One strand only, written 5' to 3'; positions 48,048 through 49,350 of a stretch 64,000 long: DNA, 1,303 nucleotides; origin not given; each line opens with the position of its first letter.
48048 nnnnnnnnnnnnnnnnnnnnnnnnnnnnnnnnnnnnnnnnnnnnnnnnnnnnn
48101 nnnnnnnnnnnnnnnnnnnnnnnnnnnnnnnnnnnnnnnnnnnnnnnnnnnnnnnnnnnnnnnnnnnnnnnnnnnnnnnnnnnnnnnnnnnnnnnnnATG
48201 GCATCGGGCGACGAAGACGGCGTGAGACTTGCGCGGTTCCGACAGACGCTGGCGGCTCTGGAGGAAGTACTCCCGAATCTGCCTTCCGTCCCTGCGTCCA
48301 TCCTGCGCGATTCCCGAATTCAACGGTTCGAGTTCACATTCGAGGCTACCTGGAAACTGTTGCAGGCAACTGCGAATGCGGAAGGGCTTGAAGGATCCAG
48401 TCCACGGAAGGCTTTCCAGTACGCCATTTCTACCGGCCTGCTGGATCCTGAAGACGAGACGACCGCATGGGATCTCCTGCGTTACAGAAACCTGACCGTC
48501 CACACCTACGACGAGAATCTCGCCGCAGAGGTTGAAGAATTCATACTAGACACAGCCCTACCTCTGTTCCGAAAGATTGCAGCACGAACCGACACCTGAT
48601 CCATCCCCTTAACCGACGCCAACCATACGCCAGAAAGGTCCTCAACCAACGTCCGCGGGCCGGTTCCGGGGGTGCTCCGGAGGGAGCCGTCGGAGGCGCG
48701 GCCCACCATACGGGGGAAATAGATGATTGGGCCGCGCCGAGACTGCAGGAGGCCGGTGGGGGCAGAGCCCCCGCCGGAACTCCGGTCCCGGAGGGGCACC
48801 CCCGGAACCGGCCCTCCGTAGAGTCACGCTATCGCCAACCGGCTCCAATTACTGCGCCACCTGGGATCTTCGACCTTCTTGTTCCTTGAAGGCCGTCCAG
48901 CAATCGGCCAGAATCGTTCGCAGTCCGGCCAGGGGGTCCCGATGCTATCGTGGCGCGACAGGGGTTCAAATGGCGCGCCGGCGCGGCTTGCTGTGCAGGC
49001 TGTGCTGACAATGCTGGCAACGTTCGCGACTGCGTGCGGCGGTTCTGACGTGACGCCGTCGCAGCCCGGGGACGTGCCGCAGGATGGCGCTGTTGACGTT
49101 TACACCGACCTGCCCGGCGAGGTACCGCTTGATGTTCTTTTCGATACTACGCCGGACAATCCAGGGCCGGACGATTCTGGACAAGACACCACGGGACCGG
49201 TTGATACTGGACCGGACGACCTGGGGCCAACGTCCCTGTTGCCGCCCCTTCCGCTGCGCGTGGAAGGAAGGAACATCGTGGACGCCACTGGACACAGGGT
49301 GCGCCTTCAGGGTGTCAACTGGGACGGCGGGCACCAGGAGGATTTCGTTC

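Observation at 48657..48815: Nested long-range inverted repeat with strong internal hairpins between the TA pair and the GH5-FGE gene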

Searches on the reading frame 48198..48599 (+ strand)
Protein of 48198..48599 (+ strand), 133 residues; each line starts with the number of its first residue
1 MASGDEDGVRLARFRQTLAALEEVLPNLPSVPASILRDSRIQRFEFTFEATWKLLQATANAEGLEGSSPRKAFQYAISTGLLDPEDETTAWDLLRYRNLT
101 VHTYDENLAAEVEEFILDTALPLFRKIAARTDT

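Call 11: find_encoding_contigs(protein=window:48198-48599:+, flank=10000, max_places=10)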
Protein window:48198-48599:+ (133 aa): 13 contigs read that carry it; 5 places shown.
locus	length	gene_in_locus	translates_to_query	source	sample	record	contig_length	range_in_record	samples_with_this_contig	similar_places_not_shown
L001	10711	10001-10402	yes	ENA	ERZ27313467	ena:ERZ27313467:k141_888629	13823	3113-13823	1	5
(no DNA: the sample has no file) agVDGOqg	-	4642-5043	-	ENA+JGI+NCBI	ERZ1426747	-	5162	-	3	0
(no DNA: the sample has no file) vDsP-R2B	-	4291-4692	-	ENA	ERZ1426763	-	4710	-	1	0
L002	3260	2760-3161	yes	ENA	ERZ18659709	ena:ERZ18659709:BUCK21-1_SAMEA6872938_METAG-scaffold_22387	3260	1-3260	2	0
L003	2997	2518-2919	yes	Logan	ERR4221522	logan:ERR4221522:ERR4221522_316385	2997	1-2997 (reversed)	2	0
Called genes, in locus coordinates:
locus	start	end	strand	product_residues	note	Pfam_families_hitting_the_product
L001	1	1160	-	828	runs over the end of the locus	PF13360:PQQ_2, PF13570:Beta-prop_ACSF4, PF25292:Beta-prop_CGLA (faint), PF13570:Beta-prop_ACSF4, PF13360:PQQ_2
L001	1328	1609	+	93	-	PF02604:PhdYeFM_antitox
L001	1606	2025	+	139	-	PF01850:PIN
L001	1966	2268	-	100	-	-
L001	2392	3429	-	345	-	PF00078:RVT_1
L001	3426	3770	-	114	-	PF22296:bAvd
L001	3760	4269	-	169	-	PF00570:HRDC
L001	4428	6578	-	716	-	PF03781:FGE-sulfatase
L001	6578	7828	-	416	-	PF13174:TPR_6 (faint), PF00515:TPR_1 (faint), PF07719:TPR_2 (faint), PF13176:TPR_7 (faint), PF13424:TPR_12 (weak), PF13432:TPR_16, PF14559:TPR_19 (weak), PF08308:PEGA (weak), +2 more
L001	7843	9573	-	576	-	PF00069:Pkinase, PF01636:APH (faint), PF07714:PK_Tyr_Ser-Thr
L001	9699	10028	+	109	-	PF01909:NTP_transf_2, PF18765:Polbeta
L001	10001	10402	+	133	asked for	PF08780:NTase_sub_bind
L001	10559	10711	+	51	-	?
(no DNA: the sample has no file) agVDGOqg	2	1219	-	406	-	?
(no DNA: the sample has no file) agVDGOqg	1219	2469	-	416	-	PF13174:TPR_6 (faint), PF00515:TPR_1 (faint), PF07719:TPR_2 (faint), PF13176:TPR_7 (faint), PF13424:TPR_12 (weak), PF13432:TPR_16, PF14559:TPR_19 (weak), PF08308:PEGA (weak), +2 more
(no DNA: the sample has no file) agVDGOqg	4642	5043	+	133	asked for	PF08780:NTase_sub_bind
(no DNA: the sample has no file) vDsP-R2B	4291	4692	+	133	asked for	PF08780:NTase_sub_bind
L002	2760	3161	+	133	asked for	PF08780:NTase_sub_bind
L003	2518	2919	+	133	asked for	PF08780:NTase_sub_bind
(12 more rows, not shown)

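Call 12: search_protein_families(library=pfam, proteins=[window:48198-48599:+], max_evalue=0.01)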
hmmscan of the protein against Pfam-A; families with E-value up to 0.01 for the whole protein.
window:48198-48599:+ (133 aa): 2 families
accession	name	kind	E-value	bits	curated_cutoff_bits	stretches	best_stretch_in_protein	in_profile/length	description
PF08780.16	NTase_sub_bind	-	7.4e-22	78.1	31.8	1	10-129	2-122/126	Nucleotidyltransferase substrate binding protein like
PF01934.22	HepT-like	-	0.0021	18.2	23.5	1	36-114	26-104/120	Ribonuclease HepT-like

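Call 72: list_cluster_members(proteins=[window:48198-48599:+, window:46040-47770:-, P0121])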
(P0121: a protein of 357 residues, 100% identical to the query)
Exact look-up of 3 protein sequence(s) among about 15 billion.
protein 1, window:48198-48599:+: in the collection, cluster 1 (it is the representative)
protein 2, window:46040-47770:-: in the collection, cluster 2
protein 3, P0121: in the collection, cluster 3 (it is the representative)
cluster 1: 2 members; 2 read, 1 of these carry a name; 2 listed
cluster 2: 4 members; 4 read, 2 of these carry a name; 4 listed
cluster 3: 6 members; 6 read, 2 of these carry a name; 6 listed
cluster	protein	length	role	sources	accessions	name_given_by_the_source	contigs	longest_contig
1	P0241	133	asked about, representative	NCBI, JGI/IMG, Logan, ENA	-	nucleotidyltransferase substrate binding protein (TIGR01987 family)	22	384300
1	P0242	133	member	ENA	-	-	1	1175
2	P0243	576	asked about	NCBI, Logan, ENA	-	-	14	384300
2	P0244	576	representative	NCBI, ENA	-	-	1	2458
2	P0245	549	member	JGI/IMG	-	serine/threonine-protein kinase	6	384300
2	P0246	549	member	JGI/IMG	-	serine/threonine-protein kinase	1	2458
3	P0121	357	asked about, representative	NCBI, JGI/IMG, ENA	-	predicted NAD/FAD-dependent oxidoreductase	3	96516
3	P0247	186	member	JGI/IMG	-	predicted NAD/FAD-dependent oxidoreductase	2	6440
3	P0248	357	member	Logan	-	-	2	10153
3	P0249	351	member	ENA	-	-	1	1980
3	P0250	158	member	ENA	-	-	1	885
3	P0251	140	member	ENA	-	-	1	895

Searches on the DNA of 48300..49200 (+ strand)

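Call 7: search_rna_families(source=window, start=48300, end=49200, threshold=evalue, max_evalue=10)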
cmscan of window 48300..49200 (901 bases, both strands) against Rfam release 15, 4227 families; matches with E-value up to 10: 3.
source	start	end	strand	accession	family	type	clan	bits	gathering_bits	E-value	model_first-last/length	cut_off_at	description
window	48693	48831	-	RF02342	ar7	Gene; sRNA;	-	18.5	60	0.33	1-145/145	no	Alphaproteobacterial sRNA ar7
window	48683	48780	-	RF00921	mir-665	Gene; miRNA;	-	15.5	52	7.9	1-72/72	no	mir-665 microRNA precursor family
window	48688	48781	-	RF02791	CcsR1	Gene; sRNA;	-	13.3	65.3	3.1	1-83/83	no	Conserved CCUCCUCCC motif stress-induced RNA 1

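Call 32: search_dna_similar(query=window:48645-48845:+, collection=plasmids, mode=distant, max_evalue=0.01)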
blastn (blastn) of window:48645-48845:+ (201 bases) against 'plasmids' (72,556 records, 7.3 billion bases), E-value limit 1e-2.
No match.

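Call 33: search_dna_similar(query=window:48645-48845:+, collection=phages, mode=distant, max_evalue=0.01)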
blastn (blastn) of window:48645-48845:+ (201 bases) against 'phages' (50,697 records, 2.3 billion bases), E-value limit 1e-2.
No match.

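Call 35: build_rna_model(alignment_id=A2)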
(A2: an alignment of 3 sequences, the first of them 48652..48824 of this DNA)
Model R1 built from alignment A2 (3 sequences, 177 columns); structure: RNAalifold consensus.
model positions 172; base pairs 59; branch points 1; effective number of sequences 0.76; information 0.59 bits per position. Calibrated on 0.2 Mb of random sequence (short: E-values are rough).
structure used (alignment columns):
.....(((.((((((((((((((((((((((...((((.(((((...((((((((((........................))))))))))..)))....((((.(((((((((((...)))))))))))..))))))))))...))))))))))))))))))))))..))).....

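Call 36: search_with_rna_model(model_id=R1, source=window, filters=off, max_evalue=10)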
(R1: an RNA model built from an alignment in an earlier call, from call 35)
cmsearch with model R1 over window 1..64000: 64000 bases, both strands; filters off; matches with E-value up to 10: 39.
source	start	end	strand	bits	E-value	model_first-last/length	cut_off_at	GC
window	48652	48824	+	180.7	6.7e-31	1-172/172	no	0.75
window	48649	48819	-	49.7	2.5e-07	1-172/172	no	0.75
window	18894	18987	+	14.6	0.53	1-172/172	no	0.72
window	53541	53590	-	12.9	1.1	40-89/172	no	0.68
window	45883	46008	-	12.4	1.3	1-172/172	no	0.69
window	20331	20382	-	11.8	1.7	1-172/172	no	0.71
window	6549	6675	+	11.4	2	1-172/172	no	0.61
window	52076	52205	-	11.4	2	1-172/172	no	0.66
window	55446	55495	-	11.4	2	1-172/172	no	0.76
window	9339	9403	+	11.2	2.2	1-172/172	no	0.66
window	29020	29075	-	10.4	3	1-172/172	no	0.7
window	42667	42719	+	10.4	3.1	1-172/172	no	0.79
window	17509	17547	-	10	3.5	1-172/172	no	0.74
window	40512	40564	+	9.4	4.6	1-172/172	no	0.68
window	49466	49503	-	9.3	4.7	1-172/172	no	0.74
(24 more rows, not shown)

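Call 37: search_with_rna_model(model_id=R1, sources=[L004, L005, L006, L007, L008, L009, L010, L011, L012, L013, L014, L015, L016, L017, L018, L019, L020, L021, L022, L023, L024, L025, L026, L027, L028, L029, L030, L031, L032, L033, L034, L038, L039, L040, L041, L042, L043, L044, L045, L046, L047, L048, L049, L050, L051, L052, L053, L054, L055, L056], max_evalue=1)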
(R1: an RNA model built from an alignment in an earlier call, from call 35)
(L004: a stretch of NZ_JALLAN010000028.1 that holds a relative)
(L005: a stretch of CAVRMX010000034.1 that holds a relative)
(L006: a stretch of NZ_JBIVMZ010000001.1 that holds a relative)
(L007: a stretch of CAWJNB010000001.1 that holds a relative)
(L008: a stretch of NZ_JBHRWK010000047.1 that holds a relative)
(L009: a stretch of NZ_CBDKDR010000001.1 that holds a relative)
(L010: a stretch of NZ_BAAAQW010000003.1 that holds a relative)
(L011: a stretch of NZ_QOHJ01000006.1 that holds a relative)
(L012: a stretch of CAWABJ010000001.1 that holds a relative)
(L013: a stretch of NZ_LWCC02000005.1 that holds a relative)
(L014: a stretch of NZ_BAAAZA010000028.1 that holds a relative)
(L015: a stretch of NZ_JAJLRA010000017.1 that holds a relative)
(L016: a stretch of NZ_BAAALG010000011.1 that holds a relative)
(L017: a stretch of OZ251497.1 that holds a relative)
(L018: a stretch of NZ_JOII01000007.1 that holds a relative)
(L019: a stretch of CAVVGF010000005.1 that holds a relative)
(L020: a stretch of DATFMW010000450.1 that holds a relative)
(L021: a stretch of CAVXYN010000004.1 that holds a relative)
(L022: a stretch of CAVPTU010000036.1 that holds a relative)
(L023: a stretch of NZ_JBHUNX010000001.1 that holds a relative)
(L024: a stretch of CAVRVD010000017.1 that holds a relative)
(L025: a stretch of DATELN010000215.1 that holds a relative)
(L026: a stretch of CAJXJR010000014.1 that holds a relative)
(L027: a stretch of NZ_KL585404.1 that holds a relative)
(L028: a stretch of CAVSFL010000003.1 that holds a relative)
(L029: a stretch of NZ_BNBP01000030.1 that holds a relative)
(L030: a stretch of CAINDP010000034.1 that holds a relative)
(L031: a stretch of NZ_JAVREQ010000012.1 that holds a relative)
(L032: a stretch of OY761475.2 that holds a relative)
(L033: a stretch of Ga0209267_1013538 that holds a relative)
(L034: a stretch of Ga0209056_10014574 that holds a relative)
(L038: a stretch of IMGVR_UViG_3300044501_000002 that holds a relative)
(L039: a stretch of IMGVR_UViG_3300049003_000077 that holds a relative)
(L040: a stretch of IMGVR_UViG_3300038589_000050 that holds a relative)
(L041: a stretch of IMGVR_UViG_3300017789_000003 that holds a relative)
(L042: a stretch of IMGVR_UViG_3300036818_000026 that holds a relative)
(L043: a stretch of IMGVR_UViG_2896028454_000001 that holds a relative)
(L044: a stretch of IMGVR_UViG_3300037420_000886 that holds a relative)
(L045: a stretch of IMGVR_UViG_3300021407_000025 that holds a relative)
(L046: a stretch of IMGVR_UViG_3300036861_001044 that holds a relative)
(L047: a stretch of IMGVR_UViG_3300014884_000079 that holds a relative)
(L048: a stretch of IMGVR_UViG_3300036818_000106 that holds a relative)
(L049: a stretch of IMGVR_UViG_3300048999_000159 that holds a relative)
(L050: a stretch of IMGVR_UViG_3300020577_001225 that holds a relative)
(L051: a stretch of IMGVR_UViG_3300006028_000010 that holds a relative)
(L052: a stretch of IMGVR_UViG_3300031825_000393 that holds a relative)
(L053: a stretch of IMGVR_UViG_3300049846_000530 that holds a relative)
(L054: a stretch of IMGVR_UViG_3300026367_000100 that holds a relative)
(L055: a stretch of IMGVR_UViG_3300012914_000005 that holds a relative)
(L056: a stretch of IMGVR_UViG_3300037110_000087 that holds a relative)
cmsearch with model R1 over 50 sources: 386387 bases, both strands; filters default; matches with E-value up to 1: 6.
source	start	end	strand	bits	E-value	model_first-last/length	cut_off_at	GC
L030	6718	6889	-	147.8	3.4e-24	1-172/172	no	0.78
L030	7139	7302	+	128.6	9.5e-21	1-172/172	no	0.79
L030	7134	7297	-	24.5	0.053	1-172/172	no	0.78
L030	6727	6891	+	22.4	0.13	1-172/172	no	0.78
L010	55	106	+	21.6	0.18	1-172/172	no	0.75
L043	2786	2859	+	18.4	0.65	1-172/172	no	0.78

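Call 56: search_with_rna_model(model_id=R1, sources=[L057, L058, L059, L060, L061, L062, L035, L036, L037, L001], max_evalue=1)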
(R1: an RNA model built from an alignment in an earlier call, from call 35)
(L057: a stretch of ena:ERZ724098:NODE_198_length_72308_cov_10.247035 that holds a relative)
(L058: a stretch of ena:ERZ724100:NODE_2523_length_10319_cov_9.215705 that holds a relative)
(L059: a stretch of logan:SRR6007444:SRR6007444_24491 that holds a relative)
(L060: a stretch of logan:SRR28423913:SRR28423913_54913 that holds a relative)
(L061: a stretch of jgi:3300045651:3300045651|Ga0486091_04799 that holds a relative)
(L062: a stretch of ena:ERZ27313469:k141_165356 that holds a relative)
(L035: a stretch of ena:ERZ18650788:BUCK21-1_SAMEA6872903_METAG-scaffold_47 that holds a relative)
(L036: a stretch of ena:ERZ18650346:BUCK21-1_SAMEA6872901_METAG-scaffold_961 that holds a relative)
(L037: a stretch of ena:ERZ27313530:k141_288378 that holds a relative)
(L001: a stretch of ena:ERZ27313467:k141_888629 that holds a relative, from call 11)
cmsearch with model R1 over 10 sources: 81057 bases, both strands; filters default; matches with E-value up to 1: 10.
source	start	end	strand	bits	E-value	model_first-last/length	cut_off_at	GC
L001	10455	10626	+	171.1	4.5e-29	1-172/172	no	0.74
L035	1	141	+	131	7.3e-22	33-172/172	5'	0.73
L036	1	69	+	58.6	8.1e-09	104-172/172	5'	0.77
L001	10452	10621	-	47.9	6.9e-07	1-172/172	no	0.75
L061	1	69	+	47.7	7.5e-07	104-172/172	5'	0.8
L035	1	136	-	24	0.014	1-136/172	3'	0.74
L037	1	36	+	23.7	0.016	137-172/172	5'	0.75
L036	14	64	-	17.4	0.21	1-172/172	no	0.8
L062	1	67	+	15.8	0.41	101-172/172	5'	0.69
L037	1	31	-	14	0.87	1-31/172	3'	0.81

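Call 60: search_with_rna_model(model_id=R1, sources=[L063, L064, L065], max_evalue=1)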
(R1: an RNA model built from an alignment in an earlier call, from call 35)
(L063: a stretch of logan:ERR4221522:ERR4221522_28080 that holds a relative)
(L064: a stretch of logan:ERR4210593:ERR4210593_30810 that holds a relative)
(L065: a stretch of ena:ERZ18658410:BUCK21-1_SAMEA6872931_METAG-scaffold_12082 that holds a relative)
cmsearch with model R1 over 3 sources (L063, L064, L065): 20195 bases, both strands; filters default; matches with E-value up to 1: 0.
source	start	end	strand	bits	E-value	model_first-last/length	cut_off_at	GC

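Call 64: search_with_rna_model(model_id=R1, sources=[window, L030], max_evalue=1e-10, make_alignment=true, show_alignments=3)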
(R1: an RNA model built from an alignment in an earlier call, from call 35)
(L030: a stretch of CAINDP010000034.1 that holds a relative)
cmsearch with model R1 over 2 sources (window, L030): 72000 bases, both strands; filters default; matches with E-value up to 1e-10: 3.
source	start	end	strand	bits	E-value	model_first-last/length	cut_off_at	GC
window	48652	48824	+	180.7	7.5e-31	1-172/172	no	0.75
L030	6718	6889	-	147.8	6.4e-25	1-172/172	no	0.78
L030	7139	7302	+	128.6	1.8e-21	1-172/172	no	0.79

Alignment A3: 3 matches aligned to the model, 173 columns, each read 5' to 3' on its own strand. Consensus structure (alignment columns), stored with it:
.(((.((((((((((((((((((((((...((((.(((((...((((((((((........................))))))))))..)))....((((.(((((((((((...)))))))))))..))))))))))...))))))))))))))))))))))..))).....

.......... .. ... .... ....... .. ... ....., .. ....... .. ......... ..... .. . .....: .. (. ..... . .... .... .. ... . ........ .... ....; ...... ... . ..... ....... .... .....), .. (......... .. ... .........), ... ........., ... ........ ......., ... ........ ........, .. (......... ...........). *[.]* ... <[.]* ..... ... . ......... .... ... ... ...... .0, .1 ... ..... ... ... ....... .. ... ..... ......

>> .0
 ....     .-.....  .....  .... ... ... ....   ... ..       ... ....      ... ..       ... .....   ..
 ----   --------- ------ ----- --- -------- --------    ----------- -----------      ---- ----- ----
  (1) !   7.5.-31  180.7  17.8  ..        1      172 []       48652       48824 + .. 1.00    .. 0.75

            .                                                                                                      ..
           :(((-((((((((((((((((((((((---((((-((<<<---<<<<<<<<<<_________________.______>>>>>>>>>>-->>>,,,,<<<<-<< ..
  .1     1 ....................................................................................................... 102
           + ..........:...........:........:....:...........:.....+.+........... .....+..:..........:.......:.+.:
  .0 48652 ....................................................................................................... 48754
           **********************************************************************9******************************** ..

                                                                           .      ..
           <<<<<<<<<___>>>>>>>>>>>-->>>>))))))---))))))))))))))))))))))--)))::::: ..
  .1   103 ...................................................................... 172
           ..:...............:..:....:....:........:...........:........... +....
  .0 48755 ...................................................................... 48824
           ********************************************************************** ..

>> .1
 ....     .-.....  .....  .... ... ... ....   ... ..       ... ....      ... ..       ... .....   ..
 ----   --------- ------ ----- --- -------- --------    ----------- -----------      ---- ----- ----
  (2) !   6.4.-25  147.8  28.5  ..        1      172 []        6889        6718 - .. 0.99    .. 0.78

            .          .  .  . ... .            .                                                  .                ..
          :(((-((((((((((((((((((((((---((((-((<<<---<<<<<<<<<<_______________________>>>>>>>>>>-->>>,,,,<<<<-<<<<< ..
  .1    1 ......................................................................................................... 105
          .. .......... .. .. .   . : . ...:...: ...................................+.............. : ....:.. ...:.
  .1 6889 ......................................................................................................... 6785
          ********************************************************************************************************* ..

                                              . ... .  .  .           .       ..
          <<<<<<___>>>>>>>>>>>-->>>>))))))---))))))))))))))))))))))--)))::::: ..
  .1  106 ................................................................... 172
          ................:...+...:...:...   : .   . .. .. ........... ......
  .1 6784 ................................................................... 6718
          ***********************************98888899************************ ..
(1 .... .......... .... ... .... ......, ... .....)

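Call 70: search_with_rna_model(model_id=R1, sources=[L066, L067, L068, L069, L070, L071, L072, L073], max_evalue=1)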
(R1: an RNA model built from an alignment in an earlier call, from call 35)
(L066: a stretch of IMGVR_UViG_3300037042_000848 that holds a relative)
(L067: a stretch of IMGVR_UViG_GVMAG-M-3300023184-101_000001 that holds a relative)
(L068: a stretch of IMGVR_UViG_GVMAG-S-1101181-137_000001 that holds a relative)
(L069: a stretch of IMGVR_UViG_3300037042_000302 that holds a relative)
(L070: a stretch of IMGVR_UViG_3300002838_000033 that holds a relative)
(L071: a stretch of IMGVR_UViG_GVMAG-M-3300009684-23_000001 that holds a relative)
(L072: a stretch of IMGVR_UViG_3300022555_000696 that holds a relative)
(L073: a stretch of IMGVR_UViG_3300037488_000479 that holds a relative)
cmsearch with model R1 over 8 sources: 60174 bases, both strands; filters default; matches with E-value up to 1: 8.
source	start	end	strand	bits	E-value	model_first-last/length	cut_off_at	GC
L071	527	666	-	28.2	0.0018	1-172/172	no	0.64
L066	5183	5264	-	17.8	0.13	1-172/172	no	0.61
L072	2306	2441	+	16.4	0.24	1-172/172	no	0.58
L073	12820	12892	-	14.1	0.6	1-172/172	no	0.66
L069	4699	4717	+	13.7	0.72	104-122/172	no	0.74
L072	2383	2401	-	13.7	0.72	104-122/172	no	0.74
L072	2336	2354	-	13.7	0.72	104-122/172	no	0.74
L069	4746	4764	+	13.7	0.72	104-122/172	no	0.74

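Call 74: search_with_rna_model(model_id=R1, sources=[L074, L075, L076], max_evalue=1)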
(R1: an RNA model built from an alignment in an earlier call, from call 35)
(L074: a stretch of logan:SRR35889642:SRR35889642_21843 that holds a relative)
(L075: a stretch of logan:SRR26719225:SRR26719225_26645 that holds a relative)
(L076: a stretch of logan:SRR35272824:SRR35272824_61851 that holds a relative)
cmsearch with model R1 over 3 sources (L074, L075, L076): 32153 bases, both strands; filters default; matches with E-value up to 1: 0.
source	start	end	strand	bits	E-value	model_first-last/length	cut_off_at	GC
